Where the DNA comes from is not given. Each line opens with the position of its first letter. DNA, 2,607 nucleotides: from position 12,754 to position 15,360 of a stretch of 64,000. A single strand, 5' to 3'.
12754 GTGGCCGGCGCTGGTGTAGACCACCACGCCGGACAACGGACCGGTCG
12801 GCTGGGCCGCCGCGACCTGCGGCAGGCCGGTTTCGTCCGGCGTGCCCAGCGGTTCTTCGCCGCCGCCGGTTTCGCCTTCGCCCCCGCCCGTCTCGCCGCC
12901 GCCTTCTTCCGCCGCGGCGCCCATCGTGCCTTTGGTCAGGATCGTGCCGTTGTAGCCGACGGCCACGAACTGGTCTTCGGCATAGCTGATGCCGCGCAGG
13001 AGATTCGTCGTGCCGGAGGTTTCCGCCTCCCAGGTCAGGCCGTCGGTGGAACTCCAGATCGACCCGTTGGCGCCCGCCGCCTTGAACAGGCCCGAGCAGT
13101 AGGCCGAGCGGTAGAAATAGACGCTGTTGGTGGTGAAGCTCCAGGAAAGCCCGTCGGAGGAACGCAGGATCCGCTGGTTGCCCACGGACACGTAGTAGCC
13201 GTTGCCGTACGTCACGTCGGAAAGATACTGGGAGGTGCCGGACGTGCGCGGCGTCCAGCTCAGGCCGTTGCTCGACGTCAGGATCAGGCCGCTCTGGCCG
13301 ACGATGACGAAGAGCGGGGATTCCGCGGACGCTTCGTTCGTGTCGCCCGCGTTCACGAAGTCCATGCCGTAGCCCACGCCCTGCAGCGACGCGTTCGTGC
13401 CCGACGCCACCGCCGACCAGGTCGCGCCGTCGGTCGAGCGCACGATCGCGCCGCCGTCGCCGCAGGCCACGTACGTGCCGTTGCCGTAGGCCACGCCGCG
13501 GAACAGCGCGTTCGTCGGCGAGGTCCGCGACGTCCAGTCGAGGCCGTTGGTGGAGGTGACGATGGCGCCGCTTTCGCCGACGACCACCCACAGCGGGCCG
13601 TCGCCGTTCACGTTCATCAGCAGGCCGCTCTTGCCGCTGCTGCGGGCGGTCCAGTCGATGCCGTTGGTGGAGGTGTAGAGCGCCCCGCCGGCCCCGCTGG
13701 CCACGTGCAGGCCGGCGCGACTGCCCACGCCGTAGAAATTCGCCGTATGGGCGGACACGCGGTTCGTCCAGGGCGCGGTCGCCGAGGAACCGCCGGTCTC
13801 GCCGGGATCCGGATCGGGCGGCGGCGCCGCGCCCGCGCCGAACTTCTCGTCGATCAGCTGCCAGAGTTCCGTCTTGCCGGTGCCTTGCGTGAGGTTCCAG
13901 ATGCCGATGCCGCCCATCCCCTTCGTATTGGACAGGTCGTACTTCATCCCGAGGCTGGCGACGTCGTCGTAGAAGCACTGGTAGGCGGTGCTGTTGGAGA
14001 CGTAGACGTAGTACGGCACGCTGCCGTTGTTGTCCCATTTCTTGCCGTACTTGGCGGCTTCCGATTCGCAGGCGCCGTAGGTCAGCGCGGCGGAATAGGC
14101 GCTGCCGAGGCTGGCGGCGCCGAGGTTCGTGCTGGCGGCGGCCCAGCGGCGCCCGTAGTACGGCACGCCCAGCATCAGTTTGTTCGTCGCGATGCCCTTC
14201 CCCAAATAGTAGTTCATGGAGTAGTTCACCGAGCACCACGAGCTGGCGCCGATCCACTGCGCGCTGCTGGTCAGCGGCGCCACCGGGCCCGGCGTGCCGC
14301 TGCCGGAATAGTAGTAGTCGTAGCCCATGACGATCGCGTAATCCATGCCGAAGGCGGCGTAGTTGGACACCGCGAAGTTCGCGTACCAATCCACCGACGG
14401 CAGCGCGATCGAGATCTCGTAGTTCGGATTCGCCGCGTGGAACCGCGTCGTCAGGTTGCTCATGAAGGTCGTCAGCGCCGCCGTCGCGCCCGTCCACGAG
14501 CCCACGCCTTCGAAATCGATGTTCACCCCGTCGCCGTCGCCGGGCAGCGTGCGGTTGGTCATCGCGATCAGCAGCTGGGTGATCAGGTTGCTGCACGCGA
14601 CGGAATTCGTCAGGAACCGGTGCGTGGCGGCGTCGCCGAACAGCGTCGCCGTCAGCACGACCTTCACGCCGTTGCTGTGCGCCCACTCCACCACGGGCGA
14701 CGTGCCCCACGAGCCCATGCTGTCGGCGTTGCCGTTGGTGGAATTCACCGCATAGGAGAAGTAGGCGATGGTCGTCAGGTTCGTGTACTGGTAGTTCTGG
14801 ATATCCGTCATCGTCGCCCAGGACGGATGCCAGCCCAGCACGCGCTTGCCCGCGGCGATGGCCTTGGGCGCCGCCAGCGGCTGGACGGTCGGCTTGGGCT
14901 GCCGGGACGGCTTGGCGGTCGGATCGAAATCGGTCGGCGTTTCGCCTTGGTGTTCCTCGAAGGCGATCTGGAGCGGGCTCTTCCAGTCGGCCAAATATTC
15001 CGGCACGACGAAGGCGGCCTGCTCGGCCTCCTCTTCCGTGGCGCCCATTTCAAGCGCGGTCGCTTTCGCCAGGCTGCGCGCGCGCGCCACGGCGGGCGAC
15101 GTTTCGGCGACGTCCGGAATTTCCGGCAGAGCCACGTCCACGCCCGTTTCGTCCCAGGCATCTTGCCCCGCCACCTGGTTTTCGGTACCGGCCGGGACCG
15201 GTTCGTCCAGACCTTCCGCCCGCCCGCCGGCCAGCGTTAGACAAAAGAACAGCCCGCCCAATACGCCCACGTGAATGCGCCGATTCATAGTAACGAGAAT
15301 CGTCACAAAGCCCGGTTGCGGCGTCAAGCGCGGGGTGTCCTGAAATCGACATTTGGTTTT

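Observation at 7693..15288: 2531-aa secreted protein combining GH18, a BNR-type beta-propeller, an Amidase_3-like domain, a GATase1/ThuA-like domain, FN3, about eight Ig-like repeats and TSP3 Ca-binding repeats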

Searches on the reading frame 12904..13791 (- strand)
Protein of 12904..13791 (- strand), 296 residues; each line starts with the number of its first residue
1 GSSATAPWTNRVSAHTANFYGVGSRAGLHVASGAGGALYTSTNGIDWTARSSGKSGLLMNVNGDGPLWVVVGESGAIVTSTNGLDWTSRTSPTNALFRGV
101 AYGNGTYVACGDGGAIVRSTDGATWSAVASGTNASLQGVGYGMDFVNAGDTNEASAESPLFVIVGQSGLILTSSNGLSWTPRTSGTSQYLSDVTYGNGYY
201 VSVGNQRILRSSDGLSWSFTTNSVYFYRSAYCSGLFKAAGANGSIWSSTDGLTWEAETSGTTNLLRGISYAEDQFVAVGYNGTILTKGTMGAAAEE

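Call 9: search_protein_families(library=pfam, proteins=[window:12904-13791:-], max_evalue=10)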
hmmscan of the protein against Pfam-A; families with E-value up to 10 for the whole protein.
seq(296 aa): 2 families
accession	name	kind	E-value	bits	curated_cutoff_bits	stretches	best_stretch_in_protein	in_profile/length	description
PF19755.4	DUF6242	-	3.1e-07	30.9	29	2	67-125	155-217/217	Domain of unknown function (DUF6242)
PF13464.11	RodZ_C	-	0.015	15.6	23.9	1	56-83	28-55/72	RodZ C-terminal domain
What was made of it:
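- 12919..13773 (-): Beta-propeller-like region, aa 506-790, with six Asp-box-like S-[ST]-[DN]-G-x-x-W motifs. DUF6242 at E 3e-7, 30.9 bits, when scanned alone (call 9).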

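Call 48: search_solved_structures(query=window:12904-13791:-, max_evalue=1)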
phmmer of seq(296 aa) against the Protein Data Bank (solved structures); distinct sequences matched with E-value up to 1: 0.
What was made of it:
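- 12919..13773 (-): No PDB sequence hit (call 48).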

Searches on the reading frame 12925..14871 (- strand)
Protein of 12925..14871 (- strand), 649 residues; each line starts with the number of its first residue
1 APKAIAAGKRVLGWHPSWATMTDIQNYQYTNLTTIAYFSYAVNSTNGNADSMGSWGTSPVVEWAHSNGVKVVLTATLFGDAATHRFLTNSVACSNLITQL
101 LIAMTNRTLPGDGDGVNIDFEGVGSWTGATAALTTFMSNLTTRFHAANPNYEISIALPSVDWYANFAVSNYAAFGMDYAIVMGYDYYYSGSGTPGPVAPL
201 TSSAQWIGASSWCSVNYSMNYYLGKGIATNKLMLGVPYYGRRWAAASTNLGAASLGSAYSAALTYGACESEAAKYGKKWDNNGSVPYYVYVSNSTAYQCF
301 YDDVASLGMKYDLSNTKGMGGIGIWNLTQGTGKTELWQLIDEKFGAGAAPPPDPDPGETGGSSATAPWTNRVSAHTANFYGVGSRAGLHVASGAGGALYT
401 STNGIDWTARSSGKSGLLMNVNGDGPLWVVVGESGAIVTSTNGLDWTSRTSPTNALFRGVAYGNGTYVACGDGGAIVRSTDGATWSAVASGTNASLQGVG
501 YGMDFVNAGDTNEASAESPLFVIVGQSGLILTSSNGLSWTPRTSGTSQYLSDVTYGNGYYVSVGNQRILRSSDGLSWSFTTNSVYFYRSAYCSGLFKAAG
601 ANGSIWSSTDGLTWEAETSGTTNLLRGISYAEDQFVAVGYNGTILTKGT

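Call 46: find_homologous_proteins(query=window:12925-14871:-, max_evalue=0.00001)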
Query seq(649 aa) (649 aa): 980 proteins with E <= 0.00001 among 8000 candidates; the best 120 are listed.
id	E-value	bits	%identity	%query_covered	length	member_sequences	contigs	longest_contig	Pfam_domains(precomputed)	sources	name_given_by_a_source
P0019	0.0e+0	1229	85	100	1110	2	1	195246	PF25275.2,PF25852.1,PF00704.35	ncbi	ncbi:MAG: glycosyl hydrolase family 18 protein, partial [Kiritimatiellia bacterium]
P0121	0.0e+0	1098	79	96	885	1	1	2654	PF25275.2,PF25852.1,PF00704.35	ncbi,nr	ncbi:MAG: glycosyl hydrolase family 18 protein, partial [Candidatus Cloacimonetes bacterium]|nr:glyc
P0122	8.8e-263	892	82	76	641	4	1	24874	PF00704.35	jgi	jgi:spore germination protein YaaH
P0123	9.8e-241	819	79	74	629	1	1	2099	PF00704.35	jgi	jgi:spore germination protein YaaH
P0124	4.5e-142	493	79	45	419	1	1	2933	PF03644.20,PF00704.35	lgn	-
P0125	3.3e-133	463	62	55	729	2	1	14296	PF00704.35,PF00041.28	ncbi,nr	ncbi:MAG: glycosyl hydrolase family 18 protein, partial [Kiritimatiellae bacterium]|nr:glycosyl hydr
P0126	9.5e-133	462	80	41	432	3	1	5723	PF00704.35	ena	-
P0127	1.2e-99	353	51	52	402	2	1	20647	PF00704.35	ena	-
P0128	1.9e-99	352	51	53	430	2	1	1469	PF00704.35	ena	-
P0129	5.0e-98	347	48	59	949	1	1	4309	PF00704.35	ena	-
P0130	1.4e-97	346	50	52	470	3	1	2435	PF00704.35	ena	-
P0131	4.0e-92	328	52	53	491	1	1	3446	PF00704.35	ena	-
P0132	2.0e-90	322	37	98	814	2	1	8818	PF23366.2,PF25852.1,PF00704.35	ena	-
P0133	2.9e-87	312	48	53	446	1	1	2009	PF00704.35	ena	-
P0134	1.1e-84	303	48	53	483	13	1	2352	PF00704.35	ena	-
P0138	8.3e-80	287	31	44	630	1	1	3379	PF25852.1,PF13088.13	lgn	-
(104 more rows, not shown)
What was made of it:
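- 13834..14853 (-): GH18 catalytic module, aa 146-485. Motif D253-G-V-N256-I-D258-F-E260; M321-G-Y323-D324; W464. Homologues are named YaaH/YdhD (call 46).
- On BNR/Asp-box beta-propeller: One relative carries a precomputed BNR_2 hit (P0138, call 46).
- Closest known: YaaH/SleL/YdhD-type GH18 enzymes. Same: Source databases name the homologues YaaH/YdhD (call 46).
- Closest known: YaaH/SleL/YdhD-type GH18 enzymes. Different: The nearest relatives are uncharacterised T9SS-secreted proteins of Bacteroidota and Ignavibacteria (call 46).
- GH18 homologues in Bacteroidota are T9SS-secreted enzymes in non-sporulating bacteria (call 46).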

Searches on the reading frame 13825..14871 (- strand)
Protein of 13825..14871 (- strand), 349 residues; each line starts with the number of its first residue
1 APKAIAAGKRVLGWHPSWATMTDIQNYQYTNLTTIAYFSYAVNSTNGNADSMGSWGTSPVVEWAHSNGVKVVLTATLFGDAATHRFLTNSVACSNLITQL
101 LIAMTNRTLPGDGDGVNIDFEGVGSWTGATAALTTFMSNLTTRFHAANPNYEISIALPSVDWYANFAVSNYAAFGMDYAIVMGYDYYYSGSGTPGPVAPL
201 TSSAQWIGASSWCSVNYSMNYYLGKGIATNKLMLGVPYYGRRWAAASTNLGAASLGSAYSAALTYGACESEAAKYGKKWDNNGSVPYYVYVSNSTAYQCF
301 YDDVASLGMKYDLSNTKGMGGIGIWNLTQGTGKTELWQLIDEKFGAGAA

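Call 35: search_solved_structures(query=window:13825-14871:-, max_evalue=0.001, show_alignments=2)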
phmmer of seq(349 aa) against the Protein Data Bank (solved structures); distinct sequences matched with E-value up to 0.001: 103 (the best 60 are shown).
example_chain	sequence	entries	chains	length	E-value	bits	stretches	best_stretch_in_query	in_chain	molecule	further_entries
4wiw_A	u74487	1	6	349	7.6e-18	67.8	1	53-327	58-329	Glycoside hydrolase family 18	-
5gzu_A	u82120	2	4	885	1.4e-15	60.3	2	130-332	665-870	Chitinase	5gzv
5gzt_B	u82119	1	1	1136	2.2e-15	59.7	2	130-332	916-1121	Chitinase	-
1hkk_A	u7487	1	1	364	6.1e-14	54.9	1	83-327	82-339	CHITOTRIOSIDASE-1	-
1hki_A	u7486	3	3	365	6.1e-14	54.9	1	83-327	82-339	CHITOTRIOSIDASE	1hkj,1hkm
8hw6_A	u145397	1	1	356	6.8e-14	54.8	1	8-337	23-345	Chitinase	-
1lg1_A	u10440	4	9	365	8.4e-14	54.5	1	83-327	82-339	chitotriosidase | Chitotriosidase-1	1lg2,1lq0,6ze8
1guv_A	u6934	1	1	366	8.5e-14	54.5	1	83-327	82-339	CHITOTRIOSIDASE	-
4wjx_A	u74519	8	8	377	9.3e-14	54.3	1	83-327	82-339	Chitotriosidase-1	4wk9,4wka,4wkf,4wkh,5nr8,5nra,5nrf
6jjr_A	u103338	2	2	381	9.6e-14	54.3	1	83-327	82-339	Chitotriosidase-1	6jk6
3cz8_A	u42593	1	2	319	1.4e-13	53.7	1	72-332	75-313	Putative sporulation-specific glycosylase ydhD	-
1waw_A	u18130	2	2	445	1.5e-13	53.6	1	83-327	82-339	CHITOTRIOSIDASE 1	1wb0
5hbf_A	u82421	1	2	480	1.8e-13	53.4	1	83-327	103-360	Chitotriosidase-1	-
8hw7_A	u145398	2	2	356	3.6e-12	49.1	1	8-337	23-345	Chitinase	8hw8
4p8u_A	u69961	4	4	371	4.9e-11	45.4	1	172-329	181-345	Chitinase-3-like protein 2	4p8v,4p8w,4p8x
4s3j_A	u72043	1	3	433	1.4e-06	30.7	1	116-344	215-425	Cortical-lytic enzyme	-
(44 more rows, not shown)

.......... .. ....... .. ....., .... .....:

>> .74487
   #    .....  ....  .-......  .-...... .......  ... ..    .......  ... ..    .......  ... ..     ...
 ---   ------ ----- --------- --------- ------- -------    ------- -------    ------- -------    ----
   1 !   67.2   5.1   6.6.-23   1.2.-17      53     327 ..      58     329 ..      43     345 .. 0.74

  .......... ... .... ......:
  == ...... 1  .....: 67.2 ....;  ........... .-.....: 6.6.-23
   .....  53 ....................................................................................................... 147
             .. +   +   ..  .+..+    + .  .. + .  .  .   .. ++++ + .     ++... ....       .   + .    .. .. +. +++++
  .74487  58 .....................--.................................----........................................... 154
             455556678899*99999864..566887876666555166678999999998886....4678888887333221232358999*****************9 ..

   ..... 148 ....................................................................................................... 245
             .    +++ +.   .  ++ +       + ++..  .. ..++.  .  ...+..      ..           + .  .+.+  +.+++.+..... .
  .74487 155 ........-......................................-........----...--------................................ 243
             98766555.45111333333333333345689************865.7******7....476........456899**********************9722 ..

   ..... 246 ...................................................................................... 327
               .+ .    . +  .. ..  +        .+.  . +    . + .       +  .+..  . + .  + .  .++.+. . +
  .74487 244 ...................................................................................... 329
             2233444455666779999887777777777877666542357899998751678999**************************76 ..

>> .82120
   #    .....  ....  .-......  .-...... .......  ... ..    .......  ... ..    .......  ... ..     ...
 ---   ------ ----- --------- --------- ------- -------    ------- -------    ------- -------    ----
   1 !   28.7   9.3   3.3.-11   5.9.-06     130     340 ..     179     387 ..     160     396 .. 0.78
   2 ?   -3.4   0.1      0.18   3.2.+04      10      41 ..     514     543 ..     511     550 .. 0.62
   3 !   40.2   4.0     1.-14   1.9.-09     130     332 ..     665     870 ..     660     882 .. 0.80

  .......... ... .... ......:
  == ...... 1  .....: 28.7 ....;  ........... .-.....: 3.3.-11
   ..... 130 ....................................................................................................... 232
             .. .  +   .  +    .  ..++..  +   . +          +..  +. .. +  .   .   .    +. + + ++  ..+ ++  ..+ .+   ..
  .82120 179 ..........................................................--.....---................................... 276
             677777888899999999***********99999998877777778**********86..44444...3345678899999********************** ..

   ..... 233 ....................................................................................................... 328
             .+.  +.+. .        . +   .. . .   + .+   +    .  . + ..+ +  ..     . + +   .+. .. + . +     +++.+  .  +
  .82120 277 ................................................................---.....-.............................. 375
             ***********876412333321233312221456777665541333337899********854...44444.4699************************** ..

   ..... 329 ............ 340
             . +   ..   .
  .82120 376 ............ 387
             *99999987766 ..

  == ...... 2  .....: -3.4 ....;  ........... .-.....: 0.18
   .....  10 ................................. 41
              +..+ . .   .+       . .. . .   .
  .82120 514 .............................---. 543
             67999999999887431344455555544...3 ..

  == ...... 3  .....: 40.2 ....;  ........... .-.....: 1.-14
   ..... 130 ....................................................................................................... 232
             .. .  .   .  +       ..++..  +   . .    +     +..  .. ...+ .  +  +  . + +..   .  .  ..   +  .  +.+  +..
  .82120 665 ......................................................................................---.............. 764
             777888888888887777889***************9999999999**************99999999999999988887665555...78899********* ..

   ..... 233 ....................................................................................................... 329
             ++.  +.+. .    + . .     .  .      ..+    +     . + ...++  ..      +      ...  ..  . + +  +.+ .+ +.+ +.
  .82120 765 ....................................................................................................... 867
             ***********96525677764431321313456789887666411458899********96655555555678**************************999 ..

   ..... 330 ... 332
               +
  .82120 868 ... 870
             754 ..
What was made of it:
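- The closest named relatives are YaaH/YdhD-type proteins, and PDB hits include YdhD 3cz8 and SleL 4s3j (calls 35, 46).
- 13834..14853 (-): PDB sequence hits are 4wiw, chitinases, YdhD 3cz8 and SleL 4s3j (call 35).
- On GH18 (PF00704 / CAZy GH18): This is a subfamily trait shared with 4wiw, which has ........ (call 35).
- Closest known: YaaH/SleL/YdhD-type GH18 enzymes. Same: GH18 sequence family, and the middle Asp of the motif is replaced as in 4wiw (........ there, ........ here; call 35).
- Closest known: YaaH/SleL/YdhD-type GH18 enzymes. Different: Identity to the solved structures is low (E 1e-6 to 1e-17, call 35).
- The top PDB sequence matches for the GH18 include chitinases and chitotriosidase (call 35).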

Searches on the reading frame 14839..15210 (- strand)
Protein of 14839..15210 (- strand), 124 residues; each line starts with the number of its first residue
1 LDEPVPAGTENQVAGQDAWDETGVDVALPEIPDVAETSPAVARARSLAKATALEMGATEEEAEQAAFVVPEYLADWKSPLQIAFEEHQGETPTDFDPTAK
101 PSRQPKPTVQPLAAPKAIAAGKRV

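Call 9: search_protein_families(library=pfam, proteins=[window:14839-15210:-], max_evalue=10)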
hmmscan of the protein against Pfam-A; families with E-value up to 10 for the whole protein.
seq(124 aa): 0 families
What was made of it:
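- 14854..15210 (-): Acidic, Pro-rich N-terminal linker region, aa 27-145. No family assigned. No Pfam hit (call 9).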
